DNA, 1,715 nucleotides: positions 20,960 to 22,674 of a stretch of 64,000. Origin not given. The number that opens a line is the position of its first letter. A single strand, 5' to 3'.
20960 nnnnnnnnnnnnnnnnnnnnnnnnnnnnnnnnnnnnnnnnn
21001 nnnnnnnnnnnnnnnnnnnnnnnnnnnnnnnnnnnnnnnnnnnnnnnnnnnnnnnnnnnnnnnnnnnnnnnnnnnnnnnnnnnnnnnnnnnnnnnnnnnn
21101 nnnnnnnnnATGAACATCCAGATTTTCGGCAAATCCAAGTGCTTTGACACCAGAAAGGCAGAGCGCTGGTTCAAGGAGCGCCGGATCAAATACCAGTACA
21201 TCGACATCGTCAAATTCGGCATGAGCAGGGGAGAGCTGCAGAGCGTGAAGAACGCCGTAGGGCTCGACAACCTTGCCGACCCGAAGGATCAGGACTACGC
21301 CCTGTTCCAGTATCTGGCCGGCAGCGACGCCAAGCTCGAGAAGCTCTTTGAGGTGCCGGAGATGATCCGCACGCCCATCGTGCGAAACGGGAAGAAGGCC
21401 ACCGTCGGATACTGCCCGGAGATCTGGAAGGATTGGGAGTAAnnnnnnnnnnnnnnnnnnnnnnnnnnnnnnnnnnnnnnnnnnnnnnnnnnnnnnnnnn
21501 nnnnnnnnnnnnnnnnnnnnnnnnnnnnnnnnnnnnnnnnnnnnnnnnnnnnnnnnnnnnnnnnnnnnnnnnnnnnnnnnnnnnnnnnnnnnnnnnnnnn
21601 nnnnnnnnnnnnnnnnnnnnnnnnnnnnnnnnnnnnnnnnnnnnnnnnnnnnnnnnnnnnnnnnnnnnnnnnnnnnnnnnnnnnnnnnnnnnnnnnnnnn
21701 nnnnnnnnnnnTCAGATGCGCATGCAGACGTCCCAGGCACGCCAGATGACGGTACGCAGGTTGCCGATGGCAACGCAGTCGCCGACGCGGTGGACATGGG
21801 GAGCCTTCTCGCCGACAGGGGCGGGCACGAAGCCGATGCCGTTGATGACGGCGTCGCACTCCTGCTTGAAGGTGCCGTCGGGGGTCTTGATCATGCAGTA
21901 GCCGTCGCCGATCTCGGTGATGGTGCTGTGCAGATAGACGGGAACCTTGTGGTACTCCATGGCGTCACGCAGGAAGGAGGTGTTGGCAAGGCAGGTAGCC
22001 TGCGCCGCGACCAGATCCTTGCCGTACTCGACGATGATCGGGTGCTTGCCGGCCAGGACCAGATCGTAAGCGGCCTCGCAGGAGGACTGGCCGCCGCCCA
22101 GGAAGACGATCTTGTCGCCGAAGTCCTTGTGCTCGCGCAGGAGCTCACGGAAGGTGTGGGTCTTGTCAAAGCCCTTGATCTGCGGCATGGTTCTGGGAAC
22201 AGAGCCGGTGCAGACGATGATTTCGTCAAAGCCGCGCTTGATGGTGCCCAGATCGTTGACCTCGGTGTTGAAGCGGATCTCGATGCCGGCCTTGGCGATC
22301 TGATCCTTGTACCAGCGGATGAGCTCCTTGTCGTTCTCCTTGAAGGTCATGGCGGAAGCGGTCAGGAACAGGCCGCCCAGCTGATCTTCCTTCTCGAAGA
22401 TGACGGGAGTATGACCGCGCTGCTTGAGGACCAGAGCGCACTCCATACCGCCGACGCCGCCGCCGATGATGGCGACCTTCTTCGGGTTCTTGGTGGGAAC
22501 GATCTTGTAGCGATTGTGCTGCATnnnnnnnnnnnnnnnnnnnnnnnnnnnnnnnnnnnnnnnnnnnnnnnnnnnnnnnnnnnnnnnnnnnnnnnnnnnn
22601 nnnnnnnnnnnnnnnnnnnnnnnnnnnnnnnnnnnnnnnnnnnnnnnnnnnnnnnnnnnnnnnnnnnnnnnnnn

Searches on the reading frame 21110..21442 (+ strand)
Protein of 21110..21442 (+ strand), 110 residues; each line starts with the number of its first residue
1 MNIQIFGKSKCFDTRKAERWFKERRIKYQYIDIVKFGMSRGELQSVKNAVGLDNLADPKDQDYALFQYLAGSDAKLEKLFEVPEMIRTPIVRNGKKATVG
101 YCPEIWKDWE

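Call 83: find_encoding_contigs(protein=window:21110-21442:+, flank=1200, max_places=10)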
Protein window:21110-21442:+ (110 aa): 20 contigs read that carry it; 10 places shown.
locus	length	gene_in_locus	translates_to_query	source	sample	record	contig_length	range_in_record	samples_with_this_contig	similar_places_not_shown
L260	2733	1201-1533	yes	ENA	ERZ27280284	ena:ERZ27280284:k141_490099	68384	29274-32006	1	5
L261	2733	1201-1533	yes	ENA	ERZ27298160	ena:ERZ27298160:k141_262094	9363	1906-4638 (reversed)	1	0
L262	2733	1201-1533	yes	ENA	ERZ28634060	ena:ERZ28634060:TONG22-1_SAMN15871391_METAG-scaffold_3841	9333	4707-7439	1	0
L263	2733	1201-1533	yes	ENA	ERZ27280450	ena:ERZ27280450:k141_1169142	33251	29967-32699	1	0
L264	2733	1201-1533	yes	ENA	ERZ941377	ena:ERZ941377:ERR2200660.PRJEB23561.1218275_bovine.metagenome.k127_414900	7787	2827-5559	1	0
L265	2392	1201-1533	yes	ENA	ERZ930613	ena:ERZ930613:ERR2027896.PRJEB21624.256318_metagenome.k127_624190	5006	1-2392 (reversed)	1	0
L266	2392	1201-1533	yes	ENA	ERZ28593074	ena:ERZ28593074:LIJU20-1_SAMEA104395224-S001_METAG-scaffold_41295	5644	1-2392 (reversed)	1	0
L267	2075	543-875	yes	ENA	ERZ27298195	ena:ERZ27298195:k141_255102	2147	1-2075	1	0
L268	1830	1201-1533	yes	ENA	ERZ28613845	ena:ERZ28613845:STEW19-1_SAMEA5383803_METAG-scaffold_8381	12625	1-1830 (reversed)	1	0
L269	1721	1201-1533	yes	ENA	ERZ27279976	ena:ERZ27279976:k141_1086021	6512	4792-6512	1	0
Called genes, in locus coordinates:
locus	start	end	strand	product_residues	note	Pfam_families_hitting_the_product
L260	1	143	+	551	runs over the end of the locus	PF00753:Lactamase_B, PF12706:Lactamase_B_2, PF22505:RNase_J_b_CASP, PF07521:RMMBL, PF17770:RNase_J_C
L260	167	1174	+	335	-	PF11288:DUF3089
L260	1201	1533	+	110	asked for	PF03960:ArsC (weak)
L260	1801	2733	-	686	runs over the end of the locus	PF00724:Oxidored_FMN, PF00890:FAD_binding_2 (faint), PF00070:Pyr_redox (weak), PF01266:DAO (faint), PF07992:Pyr_redox_2, PF13450:NAD_binding_8 (weak), PF13738:Pyr_redox_3 (weak)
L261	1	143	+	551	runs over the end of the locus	PF00753:Lactamase_B, PF12706:Lactamase_B_2, PF22505:RNase_J_b_CASP, PF07521:RMMBL, PF17770:RNase_J_C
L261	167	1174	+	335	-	PF11288:DUF3089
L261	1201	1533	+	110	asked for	PF03960:ArsC (weak)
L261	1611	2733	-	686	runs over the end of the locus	PF00724:Oxidored_FMN, PF00890:FAD_binding_2 (faint), PF00070:Pyr_redox, PF01266:DAO (faint), PF07992:Pyr_redox_2, PF13450:NAD_binding_8 (weak), PF13738:Pyr_redox_3 (weak)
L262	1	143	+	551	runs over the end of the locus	PF00753:Lactamase_B, PF12706:Lactamase_B_2, PF22505:RNase_J_b_CASP, PF07521:RMMBL, PF17770:RNase_J_C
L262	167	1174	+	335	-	PF11288:DUF3089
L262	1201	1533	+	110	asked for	PF03960:ArsC (weak)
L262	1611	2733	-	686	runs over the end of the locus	PF00724:Oxidored_FMN, PF00890:FAD_binding_2 (faint), PF00070:Pyr_redox, PF01266:DAO (faint), PF07992:Pyr_redox_2, PF13450:NAD_binding_8 (weak), PF13738:Pyr_redox_3 (weak)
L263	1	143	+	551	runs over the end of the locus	PF00753:Lactamase_B, PF12706:Lactamase_B_2, PF22505:RNase_J_b_CASP, PF07521:RMMBL, PF17770:RNase_J_C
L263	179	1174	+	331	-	PF11288:DUF3089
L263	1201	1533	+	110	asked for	PF03960:ArsC (weak)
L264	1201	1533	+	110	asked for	PF03960:ArsC (weak)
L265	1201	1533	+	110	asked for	PF03960:ArsC (weak)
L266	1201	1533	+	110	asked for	PF03960:ArsC (weak)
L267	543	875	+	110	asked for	PF03960:ArsC (weak)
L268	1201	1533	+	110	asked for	PF03960:ArsC (weak)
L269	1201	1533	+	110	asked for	PF03960:ArsC (weak)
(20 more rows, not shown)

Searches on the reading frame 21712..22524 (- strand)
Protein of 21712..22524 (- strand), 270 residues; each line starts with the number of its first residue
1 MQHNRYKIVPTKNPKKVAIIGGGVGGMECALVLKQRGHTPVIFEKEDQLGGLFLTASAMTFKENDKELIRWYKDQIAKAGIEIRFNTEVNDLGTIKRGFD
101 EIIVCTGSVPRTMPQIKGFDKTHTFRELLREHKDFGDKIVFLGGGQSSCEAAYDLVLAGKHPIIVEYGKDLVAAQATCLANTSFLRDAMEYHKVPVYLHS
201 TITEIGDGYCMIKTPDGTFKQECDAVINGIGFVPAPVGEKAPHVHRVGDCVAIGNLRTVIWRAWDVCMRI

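Call 58: find_encoding_contigs(protein=window:21712-22524:-, flank=1500, max_places=10)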
Protein window:21712-22524:- (270 aa): no gene with exactly this product is on record in the collection.
